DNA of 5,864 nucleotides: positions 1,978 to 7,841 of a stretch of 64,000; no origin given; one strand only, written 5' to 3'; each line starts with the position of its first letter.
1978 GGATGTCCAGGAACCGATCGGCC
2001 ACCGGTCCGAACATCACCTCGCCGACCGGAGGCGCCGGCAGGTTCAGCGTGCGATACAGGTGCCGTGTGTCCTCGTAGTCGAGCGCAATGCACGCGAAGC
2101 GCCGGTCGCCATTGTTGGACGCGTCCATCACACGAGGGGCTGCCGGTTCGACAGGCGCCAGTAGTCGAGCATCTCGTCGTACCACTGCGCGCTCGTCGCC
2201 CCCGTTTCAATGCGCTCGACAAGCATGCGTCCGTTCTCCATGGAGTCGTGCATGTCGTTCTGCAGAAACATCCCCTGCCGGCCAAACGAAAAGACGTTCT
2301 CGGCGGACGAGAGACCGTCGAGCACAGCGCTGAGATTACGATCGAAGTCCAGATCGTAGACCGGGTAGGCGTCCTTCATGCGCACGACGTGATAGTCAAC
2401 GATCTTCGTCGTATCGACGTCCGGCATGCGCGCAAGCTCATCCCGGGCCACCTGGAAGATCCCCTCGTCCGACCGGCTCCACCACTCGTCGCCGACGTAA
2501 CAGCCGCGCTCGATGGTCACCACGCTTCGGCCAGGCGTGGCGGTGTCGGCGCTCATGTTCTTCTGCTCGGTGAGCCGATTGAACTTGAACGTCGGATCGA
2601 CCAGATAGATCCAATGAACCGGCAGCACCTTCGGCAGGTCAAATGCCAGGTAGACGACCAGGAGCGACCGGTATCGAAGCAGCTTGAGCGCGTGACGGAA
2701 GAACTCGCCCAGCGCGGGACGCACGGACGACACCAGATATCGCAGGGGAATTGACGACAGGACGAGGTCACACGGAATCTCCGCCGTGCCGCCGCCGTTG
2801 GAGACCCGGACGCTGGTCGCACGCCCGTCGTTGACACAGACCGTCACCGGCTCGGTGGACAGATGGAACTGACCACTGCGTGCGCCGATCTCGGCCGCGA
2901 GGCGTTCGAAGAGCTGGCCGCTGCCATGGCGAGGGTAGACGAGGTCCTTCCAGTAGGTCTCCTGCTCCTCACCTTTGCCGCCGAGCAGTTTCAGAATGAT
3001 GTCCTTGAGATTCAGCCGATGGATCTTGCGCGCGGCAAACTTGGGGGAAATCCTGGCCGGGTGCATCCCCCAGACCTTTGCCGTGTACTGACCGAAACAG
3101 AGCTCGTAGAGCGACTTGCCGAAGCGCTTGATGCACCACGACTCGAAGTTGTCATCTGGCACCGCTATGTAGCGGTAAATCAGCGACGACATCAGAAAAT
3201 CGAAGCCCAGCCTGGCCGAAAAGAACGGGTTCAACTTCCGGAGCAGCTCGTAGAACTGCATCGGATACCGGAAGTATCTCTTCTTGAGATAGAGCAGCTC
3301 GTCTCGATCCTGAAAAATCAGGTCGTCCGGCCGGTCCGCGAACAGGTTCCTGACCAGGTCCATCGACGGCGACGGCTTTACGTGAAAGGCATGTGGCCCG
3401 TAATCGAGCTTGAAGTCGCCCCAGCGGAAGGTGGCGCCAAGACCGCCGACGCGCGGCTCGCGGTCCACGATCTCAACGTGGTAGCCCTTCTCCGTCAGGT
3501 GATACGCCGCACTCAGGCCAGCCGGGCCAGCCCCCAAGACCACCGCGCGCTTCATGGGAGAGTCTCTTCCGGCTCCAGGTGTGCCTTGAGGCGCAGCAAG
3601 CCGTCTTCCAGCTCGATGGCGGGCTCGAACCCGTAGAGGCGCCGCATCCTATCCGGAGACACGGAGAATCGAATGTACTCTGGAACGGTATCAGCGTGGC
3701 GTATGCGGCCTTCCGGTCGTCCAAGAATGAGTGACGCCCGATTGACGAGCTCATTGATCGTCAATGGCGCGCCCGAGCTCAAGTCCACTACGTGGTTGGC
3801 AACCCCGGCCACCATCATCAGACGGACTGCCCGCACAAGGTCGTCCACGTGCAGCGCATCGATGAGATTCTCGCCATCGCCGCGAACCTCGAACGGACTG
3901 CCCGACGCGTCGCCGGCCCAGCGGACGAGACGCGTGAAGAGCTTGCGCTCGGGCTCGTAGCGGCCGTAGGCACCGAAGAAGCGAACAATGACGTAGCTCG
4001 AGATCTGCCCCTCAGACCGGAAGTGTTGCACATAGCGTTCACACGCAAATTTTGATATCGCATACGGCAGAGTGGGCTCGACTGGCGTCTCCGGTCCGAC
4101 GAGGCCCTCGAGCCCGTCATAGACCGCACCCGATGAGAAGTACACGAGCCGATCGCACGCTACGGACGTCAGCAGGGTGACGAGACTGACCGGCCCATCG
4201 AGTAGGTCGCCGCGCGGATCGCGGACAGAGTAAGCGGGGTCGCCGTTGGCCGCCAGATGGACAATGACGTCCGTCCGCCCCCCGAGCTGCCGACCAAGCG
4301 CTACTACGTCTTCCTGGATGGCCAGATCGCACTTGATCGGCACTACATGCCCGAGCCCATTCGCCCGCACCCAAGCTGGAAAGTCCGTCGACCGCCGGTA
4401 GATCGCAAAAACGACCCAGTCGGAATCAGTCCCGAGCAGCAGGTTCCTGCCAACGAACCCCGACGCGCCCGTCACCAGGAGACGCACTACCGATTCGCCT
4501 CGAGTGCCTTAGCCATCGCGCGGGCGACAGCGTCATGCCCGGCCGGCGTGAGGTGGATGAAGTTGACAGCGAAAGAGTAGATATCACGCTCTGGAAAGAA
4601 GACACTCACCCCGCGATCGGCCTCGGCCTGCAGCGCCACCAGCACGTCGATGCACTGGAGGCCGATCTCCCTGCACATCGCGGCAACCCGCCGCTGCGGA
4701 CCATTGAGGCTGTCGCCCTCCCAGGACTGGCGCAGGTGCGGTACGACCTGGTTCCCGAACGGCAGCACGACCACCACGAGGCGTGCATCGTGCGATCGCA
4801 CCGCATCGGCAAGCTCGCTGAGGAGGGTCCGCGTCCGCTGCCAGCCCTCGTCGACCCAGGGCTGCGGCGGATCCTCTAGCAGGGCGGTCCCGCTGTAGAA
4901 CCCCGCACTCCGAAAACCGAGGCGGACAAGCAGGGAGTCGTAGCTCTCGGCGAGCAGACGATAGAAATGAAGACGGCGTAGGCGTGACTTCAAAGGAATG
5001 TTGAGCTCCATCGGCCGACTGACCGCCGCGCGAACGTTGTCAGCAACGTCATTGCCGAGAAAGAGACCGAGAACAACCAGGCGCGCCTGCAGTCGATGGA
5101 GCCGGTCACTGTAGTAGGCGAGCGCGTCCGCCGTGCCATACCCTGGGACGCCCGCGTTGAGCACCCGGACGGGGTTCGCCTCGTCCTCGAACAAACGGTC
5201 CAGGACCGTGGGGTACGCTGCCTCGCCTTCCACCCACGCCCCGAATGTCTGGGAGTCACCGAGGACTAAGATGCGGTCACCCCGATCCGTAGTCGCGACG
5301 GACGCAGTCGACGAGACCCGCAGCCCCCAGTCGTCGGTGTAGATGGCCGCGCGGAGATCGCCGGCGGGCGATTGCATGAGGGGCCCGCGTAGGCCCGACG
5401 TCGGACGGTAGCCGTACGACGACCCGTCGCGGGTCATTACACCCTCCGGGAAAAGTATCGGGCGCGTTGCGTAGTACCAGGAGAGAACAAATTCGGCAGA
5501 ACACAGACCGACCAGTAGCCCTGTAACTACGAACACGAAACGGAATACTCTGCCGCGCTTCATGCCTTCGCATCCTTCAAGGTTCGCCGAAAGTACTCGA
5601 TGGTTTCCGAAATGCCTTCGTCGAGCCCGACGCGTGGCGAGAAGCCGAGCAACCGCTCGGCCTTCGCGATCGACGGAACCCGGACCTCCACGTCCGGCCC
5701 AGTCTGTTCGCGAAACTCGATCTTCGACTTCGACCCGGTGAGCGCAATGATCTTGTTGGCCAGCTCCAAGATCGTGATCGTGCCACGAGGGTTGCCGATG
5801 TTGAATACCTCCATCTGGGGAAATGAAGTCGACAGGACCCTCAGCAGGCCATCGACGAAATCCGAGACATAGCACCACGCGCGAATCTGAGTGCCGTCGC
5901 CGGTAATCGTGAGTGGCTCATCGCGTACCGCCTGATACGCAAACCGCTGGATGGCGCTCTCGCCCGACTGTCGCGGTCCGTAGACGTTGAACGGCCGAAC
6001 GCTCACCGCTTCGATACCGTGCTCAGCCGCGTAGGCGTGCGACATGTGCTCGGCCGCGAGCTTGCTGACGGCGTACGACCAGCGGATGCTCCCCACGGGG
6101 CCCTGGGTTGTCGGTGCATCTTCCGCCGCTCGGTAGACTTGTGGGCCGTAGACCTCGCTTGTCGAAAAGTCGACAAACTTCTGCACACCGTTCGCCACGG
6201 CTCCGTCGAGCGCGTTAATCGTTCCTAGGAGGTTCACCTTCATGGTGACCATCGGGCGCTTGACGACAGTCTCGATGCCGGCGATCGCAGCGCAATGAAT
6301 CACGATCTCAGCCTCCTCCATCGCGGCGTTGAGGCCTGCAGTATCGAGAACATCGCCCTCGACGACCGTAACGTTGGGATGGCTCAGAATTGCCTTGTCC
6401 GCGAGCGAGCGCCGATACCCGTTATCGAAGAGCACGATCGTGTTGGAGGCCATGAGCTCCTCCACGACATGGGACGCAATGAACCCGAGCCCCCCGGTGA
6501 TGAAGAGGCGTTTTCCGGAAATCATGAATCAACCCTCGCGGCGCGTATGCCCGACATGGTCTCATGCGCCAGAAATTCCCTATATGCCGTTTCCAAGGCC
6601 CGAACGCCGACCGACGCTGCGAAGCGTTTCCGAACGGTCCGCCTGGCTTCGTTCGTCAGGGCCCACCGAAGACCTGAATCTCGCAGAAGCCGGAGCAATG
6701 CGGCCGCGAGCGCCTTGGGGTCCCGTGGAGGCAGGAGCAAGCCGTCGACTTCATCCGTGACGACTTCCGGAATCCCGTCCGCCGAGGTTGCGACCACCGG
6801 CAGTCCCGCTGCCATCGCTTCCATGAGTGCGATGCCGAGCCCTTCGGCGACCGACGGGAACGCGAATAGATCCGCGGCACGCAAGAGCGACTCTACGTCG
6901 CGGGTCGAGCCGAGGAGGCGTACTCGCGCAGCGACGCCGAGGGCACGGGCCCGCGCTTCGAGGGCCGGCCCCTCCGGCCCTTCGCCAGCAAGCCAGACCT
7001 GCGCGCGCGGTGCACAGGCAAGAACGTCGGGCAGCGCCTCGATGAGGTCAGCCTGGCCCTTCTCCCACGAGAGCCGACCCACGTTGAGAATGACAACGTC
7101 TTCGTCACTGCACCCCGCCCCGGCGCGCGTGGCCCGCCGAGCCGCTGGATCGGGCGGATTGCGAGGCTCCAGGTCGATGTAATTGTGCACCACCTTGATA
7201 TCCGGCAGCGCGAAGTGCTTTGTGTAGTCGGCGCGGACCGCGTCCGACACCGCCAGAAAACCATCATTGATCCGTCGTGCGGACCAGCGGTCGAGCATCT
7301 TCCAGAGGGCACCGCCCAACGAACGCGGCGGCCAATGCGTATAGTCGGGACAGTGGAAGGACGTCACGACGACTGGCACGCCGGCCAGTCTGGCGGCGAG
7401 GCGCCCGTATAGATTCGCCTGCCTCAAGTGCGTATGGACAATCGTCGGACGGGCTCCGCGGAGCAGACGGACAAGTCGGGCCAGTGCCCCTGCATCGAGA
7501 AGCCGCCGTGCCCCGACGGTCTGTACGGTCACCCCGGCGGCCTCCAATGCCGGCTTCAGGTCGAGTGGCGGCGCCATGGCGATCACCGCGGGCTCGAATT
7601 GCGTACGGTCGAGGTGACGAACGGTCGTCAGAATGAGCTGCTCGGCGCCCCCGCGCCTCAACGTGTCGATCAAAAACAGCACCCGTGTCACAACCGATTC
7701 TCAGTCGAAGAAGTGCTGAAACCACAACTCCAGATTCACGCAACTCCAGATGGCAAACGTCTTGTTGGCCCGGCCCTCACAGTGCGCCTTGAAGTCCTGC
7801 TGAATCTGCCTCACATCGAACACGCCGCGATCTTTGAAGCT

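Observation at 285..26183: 26-kb one-strand glycan cluster pairing nonulosonic-acid core genes with three radical-SAM enzymes and three SAM methyltransferases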

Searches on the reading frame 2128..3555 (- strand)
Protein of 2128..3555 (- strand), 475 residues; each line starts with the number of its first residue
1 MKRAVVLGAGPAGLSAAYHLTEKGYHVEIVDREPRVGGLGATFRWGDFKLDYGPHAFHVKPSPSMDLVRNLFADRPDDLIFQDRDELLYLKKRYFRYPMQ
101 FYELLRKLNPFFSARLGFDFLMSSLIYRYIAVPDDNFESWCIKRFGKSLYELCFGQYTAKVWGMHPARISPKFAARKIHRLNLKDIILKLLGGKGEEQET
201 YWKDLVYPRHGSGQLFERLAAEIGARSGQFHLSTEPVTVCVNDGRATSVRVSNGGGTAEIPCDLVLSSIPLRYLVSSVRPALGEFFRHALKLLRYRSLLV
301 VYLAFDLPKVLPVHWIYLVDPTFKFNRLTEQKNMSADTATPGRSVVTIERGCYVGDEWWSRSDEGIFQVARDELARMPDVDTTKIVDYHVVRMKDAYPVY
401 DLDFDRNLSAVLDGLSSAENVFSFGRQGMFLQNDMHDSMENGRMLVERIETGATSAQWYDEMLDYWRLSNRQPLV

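Call 6: search_protein_families(library=pfam, proteins=[window:2128-3555:-], max_evalue=0.001)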
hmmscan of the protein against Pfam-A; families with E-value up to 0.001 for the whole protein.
window:2128-3555:- (475 aa): 9 families
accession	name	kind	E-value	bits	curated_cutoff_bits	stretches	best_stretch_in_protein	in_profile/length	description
PF01593.30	Amino_oxidase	-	2.6e-26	93.3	19.8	1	12-390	2-377/443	Flavin containing amine oxidoreductase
PF13450.12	NAD_binding_8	-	4.4e-16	59.4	21.9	1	6-64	1-61/68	NAD(P)-binding Rossmann-like domain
PF01266.30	DAO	-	3.9e-08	33.7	27.9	1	4-46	2-43/353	FAD dependent oxidoreductase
PF03486.20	HI0933_like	-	7.8e-06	26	50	1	3-37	2-36/244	HI0933-like protein Rossmann domain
PF00890.30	FAD_binding_2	-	2.2e-05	24.3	20.4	1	4-41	2-37/414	FAD binding domain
PF12831.13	FAD_oxidored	-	4.3e-05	23.4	27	1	5-39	3-37/416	FAD dependent oxidoreductase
PF07992.20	Pyr_redox_2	-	0.00012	22.1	26.1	1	3-34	2-33/291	Pyridine nucleotide-disulphide oxidoreductase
PF00070.33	Pyr_redox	-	0.00017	22.5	22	0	3-37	1-35/82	Pyridine nucleotide-disulphide oxidoreductase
PF01946.23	Thi4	-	0.00029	20.6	26.2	1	5-38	21-55/235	Thi4 family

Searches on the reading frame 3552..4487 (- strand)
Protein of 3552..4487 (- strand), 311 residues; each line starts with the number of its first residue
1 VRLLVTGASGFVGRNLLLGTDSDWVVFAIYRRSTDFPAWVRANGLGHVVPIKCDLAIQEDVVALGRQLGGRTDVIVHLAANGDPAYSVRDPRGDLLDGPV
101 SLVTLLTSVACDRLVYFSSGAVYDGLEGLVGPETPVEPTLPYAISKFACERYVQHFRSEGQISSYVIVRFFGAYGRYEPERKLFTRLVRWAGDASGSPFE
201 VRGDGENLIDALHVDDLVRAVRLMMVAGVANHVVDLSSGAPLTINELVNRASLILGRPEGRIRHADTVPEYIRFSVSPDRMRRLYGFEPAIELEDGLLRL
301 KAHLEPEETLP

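Call 6: search_protein_families(library=pfam, proteins=[window:3552-4487:-], max_evalue=0.001)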
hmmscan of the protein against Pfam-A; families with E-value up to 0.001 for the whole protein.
window:3552-4487:- (311 aa): 4 families
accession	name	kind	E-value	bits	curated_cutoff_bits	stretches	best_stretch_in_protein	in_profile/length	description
PF01370.27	Epimerase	-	1.2e-33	116.9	20.9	1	4-233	2-236/240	NAD dependent epimerase/dehydratase family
PF16363.11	GDP_Man_Dehyd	-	4.3e-18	66.3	27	1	4-257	1-268/332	GDP-mannose 4,6 dehydratase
PF04321.23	RmlD_sub_bind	-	4.3e-09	36.3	27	1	1-179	1-157/287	RmlD substrate binding domain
PF07993.18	NAD_binding_4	-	4.1e-06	26.6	20.1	0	66-163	83-198/258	Male sterility protein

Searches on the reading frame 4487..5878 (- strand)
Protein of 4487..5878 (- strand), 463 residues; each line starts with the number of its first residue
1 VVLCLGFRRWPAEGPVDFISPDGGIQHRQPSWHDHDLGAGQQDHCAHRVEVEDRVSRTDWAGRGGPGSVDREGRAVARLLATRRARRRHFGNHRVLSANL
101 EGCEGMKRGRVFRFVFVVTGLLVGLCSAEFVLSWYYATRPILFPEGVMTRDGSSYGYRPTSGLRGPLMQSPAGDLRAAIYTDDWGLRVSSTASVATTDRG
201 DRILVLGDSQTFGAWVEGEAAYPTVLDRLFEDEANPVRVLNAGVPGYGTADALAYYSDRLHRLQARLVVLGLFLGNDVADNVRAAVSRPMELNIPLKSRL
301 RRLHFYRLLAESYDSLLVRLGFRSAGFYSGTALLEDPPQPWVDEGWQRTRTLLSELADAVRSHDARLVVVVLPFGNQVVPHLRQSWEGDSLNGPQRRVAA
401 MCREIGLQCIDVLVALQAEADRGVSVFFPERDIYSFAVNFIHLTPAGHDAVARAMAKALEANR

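Call 6: search_protein_families(library=pfam, proteins=[window:4487-5878:-], max_evalue=0.001)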
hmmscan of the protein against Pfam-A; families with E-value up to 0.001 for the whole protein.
window:4487-5878:- (463 aa): 2 families
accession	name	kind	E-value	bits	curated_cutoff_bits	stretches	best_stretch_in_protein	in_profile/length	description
PF13472.12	Lipase_GDSL_2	-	1.1e-13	52.5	32.9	1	205-450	1-178/178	GDSL-like Lipase/Acylhydrolase family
PF16822.11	ALGX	-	0.00011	22.4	26.5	1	344-462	23-133/268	SGNH hydrolase-like domain, acetyltransferase AlgX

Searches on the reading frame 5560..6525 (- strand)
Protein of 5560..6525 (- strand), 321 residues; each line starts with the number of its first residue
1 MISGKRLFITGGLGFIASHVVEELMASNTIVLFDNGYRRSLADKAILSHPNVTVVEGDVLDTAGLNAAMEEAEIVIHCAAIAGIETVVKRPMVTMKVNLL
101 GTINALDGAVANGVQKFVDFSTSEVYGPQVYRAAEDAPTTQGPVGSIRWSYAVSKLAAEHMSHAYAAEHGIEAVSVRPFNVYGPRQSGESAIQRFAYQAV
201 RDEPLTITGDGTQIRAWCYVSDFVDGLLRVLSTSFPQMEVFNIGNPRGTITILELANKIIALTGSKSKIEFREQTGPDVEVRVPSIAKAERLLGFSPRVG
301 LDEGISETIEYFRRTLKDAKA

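Call 6: search_protein_families(library=pfam, proteins=[window:5560-6525:-], max_evalue=0.001)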
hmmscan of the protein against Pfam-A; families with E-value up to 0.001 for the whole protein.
window:5560-6525:- (321 aa): 8 families
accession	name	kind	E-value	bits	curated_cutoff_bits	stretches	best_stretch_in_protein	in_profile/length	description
PF01370.27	Epimerase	-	5.9e-54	183.4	20.9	1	8-244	2-240/240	NAD dependent epimerase/dehydratase family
PF16363.11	GDP_Man_Dehyd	-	1.2e-43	150.2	27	1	8-308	1-332/332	GDP-mannose 4,6 dehydratase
PF01073.25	3Beta_HSD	-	3.4e-25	89.1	22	1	9-222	2-220/280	3-beta hydroxysteroid dehydrogenase/isomerase family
PF02719.21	Polysacc_synt_2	-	1.7e-17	64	20.2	2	8-124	2-130/293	Polysaccharide biosynthesis protein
PF07993.18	NAD_binding_4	-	3.2e-13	49.9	20.1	1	9-198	1-224/258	Male sterility protein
PF13460.12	NAD_binding_10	-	4.3e-12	46.7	27.2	1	11-129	1-105/184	NAD(P)H-binding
PF04321.23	RmlD_sub_bind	-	3.9e-10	39.7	27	1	6-267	2-235/287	RmlD substrate binding domain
PF05368.20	NmrA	-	6.9e-05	23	27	1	5-118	3-103/298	NmrA-like family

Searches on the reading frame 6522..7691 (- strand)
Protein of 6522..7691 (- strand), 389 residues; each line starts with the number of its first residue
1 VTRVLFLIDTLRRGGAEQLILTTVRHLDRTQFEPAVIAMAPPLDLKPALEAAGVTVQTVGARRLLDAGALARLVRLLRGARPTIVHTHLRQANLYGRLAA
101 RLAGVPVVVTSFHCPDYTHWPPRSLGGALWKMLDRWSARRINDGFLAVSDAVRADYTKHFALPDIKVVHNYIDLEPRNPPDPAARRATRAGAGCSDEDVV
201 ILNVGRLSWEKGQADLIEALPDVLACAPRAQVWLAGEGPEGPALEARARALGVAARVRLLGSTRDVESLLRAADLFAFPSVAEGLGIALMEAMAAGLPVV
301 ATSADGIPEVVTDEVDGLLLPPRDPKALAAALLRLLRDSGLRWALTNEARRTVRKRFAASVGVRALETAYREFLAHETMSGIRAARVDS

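Call 6: search_protein_families(library=pfam, proteins=[window:6522-7691:-], max_evalue=0.001)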
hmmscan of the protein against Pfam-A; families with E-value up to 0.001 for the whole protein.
window:6522-7691:- (389 aa): 7 families
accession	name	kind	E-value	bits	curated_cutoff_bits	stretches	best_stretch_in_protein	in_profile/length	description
PF13692.12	Glyco_trans_1_4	-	1.2e-42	146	27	1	200-338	3-142/142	Glycosyl transferases group 1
PF00534.26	Glycos_transf_1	-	7.8e-41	139.9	26.4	1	190-351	7-171/172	Glycosyl transferases group 1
PF13439.12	Glyco_transf_4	-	3.3e-23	83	28.5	1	14-175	2-169/170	Glycosyltransferase Family 4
PF13579.12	Glyco_trans_4_4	-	6.2e-18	66.1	29.7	1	14-170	1-157/158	Glycosyl transferase 4-like domain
PF20706.3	GT4-conflict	-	1.1e-09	38.2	26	1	190-318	193-327/385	Family 4 Glycosyltransferase in conflict systems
PF13477.12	Glyco_trans_4_2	-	1.1e-06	29.3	23.4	1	24-124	17-118/139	Glycosyl transferase 4-like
PF13524.12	Glyco_trans_1_2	-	0.00012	22.5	25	1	283-358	61-134/144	Glycosyl transferase-like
